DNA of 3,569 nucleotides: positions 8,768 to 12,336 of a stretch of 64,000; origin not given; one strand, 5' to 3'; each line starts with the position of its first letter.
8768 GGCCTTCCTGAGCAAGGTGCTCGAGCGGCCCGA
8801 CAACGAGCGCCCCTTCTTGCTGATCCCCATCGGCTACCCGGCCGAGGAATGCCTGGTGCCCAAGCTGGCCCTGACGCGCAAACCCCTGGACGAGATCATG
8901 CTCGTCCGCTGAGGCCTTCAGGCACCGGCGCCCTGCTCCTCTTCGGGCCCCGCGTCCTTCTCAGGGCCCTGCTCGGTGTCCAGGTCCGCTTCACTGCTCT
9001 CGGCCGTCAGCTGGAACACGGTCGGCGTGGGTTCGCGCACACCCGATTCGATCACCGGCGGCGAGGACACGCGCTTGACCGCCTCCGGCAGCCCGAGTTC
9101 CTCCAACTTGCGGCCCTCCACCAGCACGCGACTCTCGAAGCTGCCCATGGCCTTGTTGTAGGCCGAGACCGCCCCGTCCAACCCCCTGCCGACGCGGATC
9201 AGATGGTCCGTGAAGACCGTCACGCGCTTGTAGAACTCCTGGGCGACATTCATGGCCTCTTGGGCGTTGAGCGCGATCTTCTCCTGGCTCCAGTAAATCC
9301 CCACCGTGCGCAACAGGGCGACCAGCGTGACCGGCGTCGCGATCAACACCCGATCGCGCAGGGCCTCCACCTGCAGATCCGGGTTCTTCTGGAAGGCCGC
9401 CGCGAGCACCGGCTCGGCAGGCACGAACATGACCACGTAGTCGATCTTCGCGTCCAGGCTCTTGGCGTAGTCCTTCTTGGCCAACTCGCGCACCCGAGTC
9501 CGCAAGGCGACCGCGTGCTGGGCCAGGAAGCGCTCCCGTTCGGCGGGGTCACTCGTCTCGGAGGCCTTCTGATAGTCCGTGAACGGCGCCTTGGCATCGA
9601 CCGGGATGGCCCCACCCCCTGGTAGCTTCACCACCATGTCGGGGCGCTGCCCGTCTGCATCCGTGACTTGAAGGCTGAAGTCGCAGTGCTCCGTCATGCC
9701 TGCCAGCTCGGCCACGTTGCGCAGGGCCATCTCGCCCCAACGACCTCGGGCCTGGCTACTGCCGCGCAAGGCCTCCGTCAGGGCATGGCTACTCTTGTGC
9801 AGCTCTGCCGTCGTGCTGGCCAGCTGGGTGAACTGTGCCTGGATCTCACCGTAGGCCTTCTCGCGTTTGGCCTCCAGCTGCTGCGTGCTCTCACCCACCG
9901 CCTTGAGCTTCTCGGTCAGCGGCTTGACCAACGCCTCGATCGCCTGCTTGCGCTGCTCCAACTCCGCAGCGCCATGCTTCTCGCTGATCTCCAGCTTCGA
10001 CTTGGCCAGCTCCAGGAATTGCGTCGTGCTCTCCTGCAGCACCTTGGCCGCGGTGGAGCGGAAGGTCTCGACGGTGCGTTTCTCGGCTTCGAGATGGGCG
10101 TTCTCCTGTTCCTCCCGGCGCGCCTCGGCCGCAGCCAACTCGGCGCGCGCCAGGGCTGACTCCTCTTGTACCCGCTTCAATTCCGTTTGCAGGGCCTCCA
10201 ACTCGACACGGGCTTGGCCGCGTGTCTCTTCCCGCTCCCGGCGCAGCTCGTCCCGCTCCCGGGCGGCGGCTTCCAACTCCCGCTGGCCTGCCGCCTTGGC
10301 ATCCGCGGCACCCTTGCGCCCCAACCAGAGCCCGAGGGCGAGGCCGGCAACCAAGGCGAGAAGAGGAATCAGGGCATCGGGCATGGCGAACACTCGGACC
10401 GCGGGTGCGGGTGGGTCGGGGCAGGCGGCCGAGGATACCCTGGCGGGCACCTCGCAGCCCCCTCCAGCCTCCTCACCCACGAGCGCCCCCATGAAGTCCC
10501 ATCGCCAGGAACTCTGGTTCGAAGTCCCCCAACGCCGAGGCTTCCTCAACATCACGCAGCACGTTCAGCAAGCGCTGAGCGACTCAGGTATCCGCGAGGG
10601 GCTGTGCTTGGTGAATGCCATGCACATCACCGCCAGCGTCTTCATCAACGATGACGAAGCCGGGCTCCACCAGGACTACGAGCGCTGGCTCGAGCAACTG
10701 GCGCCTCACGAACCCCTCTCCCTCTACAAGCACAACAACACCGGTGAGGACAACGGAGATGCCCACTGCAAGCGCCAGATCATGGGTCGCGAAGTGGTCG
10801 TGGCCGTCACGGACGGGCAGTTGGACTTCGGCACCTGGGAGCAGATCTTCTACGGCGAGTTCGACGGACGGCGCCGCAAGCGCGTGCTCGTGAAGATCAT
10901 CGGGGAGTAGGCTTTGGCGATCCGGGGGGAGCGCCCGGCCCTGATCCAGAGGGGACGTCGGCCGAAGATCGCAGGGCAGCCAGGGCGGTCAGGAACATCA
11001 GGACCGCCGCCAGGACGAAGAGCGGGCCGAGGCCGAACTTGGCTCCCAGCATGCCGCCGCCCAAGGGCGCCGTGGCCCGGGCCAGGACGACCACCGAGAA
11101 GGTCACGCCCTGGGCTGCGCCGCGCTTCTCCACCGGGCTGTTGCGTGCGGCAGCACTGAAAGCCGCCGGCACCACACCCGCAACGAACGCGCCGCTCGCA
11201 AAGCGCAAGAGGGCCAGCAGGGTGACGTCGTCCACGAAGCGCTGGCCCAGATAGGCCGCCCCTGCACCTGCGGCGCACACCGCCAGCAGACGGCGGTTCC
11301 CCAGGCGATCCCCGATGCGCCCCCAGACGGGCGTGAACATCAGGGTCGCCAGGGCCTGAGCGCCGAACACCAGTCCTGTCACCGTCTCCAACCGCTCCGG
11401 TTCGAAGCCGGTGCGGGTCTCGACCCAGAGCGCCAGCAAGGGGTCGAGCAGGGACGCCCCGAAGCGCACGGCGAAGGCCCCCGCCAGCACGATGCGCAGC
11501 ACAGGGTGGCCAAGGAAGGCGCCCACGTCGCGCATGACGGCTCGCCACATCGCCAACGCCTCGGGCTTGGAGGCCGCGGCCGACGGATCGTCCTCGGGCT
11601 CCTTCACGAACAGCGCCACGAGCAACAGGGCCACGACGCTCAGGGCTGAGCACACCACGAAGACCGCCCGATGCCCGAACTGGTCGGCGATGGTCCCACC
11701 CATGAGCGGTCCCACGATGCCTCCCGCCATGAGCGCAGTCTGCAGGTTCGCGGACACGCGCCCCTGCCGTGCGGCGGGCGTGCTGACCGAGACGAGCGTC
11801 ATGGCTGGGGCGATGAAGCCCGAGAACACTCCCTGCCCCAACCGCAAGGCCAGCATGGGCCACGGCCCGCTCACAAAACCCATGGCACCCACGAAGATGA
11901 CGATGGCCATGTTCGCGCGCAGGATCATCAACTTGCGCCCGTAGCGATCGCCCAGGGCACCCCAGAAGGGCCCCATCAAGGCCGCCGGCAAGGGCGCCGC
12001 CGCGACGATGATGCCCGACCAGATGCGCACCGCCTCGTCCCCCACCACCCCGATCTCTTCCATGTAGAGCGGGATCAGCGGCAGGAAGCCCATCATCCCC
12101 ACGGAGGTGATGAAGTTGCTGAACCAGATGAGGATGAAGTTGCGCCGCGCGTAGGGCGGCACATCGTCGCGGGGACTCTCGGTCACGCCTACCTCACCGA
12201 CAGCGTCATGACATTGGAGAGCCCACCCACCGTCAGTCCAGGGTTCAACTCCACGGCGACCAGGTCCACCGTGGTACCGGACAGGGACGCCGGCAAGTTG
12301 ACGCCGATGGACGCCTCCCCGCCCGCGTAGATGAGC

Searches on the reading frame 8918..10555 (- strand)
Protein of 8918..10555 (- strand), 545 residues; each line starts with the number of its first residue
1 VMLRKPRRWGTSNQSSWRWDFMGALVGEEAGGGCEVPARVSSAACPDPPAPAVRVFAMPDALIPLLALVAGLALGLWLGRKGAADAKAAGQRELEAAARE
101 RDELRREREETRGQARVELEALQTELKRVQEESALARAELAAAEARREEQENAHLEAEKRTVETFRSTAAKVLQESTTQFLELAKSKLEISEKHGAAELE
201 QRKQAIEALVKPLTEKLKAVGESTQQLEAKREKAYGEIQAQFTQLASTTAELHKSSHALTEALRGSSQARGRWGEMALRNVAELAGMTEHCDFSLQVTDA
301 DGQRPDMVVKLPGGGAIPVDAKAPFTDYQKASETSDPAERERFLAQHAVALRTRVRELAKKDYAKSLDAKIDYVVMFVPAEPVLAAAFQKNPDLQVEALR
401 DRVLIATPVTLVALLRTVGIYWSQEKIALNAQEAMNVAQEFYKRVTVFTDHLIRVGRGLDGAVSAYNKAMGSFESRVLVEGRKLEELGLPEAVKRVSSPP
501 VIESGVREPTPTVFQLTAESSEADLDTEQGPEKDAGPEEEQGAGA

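Call 11: search_protein_families(library=pfam, proteins=[window:8918-10555:-])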
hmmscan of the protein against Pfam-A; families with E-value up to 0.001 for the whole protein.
window:8918-10555:- (545 aa): 1 family
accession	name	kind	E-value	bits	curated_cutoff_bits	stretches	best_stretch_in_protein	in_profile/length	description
PF02646.22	RmuC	-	3.1e-89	299.4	26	1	204-491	1-288/291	RmuC family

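Call 15: find_related_loci(query=window:8918-10555:-, collection=genome_contigs, flank=10000)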
Query window:8918-10555:- (545 aa) in genome_contigs; peptide patterns used: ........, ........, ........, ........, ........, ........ (x = any residue, [..] = any of these).
326 stretches matched a pattern; 245 encode a relative of the query (tblastn E <= 1e-3); the best 80 are kept; 80 distinct loci.
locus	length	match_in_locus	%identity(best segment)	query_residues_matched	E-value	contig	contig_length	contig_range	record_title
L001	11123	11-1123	72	141-510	5e-176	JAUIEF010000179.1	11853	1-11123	MAG: bacterium isolate 8_bin.22 NODE_5028_length_11853_cov_1.128774, whole genome shotgun sequence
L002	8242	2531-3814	49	39-508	5e-130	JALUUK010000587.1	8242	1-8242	MAG: Acidobacteria bacterium isolate 128-326_metabat1_scaf2bin.003 128-326_scaffold_4648_c1, whole genome shotgun sequen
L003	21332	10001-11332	47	47-512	4e-126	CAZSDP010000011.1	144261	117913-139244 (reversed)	MAG TPA_asm: uncultured Planctomycetia bacterium isolate binchicken_co275_154 genome assembly, contig: NODE_35_length_14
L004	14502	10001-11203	52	111-507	5e-125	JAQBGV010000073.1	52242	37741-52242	MAG: Planctomycetota bacterium isolate MAG_451_bin-10 451_bin-10_ctg-073, whole genome shotgun sequence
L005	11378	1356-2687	46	44-495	1e-107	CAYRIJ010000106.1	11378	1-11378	MAG TPA_asm: uncultured bacterium isolate binchicken_co224_236 genome assembly, contig: NODE_5806_length_11378_cov_6.082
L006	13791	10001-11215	47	146-538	1e-105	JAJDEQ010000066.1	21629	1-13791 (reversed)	MAG: Planctomycetota bacterium isolate OFTM49 OFTM49_65, whole genome shotgun sequence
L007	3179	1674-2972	45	67-510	8e-107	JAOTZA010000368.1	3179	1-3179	MAG: Acidobacteriota bacterium isolate 21_Jan_SF_Bin62 21_Jan_SF_Bin62_scaffold_41531_c1, whole genome shotgun sequence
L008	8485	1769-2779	52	163-500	8e-104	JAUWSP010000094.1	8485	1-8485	MAG: Acidobacteriota bacterium isolate CSMAG_2557 CSMAG_2557_k127_2474063_length_8485_cov_144.0000, whole genome shotgun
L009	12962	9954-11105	49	114-495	1e-103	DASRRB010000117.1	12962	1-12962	MAG TPA_asm: Planctomycetota bacterium isolate SMAG_U4475 k141_3655147, whole genome shotgun sequence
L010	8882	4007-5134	45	115-511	1e-103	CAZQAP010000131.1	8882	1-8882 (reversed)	MAG TPA_asm: uncultured Planctomycetales bacterium isolate binchicken_co253_204 genome assembly, contig: NODE_6282_lengt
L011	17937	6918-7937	51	156-495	3e-103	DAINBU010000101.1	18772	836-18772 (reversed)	MAG TPA_asm: Planctomycetota bacterium isolate CTOTU25974 NODE_736_length_18772_cov_5.622963, whole genome shotgun seque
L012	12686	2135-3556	40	48-508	7e-103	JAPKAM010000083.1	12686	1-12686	MAG: Planctomycetota bacterium isolate ANT-12 NODE_3590_length_12686_cov_17.515636, whole genome shotgun sequence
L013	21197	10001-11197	48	80-487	5e-102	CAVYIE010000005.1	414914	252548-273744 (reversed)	MAG: Candidatus Eisenbacteria bacterium isolate MFD05684.bin.1.2 genome assembly, contig: contig_36590, whole genome sho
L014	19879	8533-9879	40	48-528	3e-101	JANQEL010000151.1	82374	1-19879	MAG: Myxococcota bacterium isolate PL23a_bin.25 k99_950393, whole genome shotgun sequence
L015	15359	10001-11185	45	118-511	6e-101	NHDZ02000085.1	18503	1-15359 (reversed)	MAG: Proteobacteria bacterium TMED72 NHDZ01000163.1, whole genome shotgun sequence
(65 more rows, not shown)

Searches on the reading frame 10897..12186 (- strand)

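Call 11: search_protein_families(library=pfam, proteins=[window:10897-12186:-])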
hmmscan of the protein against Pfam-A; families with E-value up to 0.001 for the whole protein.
window:10897-12186:- (429 aa): 5 families
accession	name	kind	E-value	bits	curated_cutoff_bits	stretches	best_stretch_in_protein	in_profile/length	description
PF07690.21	MFS_1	-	2.7e-54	184.8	33.4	2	20-261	1-234/347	Major Facilitator Superfamily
PF12832.13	MFS_1_like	-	2.7e-10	40.3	25.2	1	32-389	16-370/373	MFS_1 like family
PF00083.30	Sugar_tr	-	1.1e-09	38.1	22.3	1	53-131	44-125/452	Sugar (and other) transporter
PF01306.25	LacY_symp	-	2.1e-08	33.9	24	0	243-304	22-79/413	LacY proton/sugar symporter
PF03092.22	BT1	-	3.4e-06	26.5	22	1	150-292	131-279/432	BT1 family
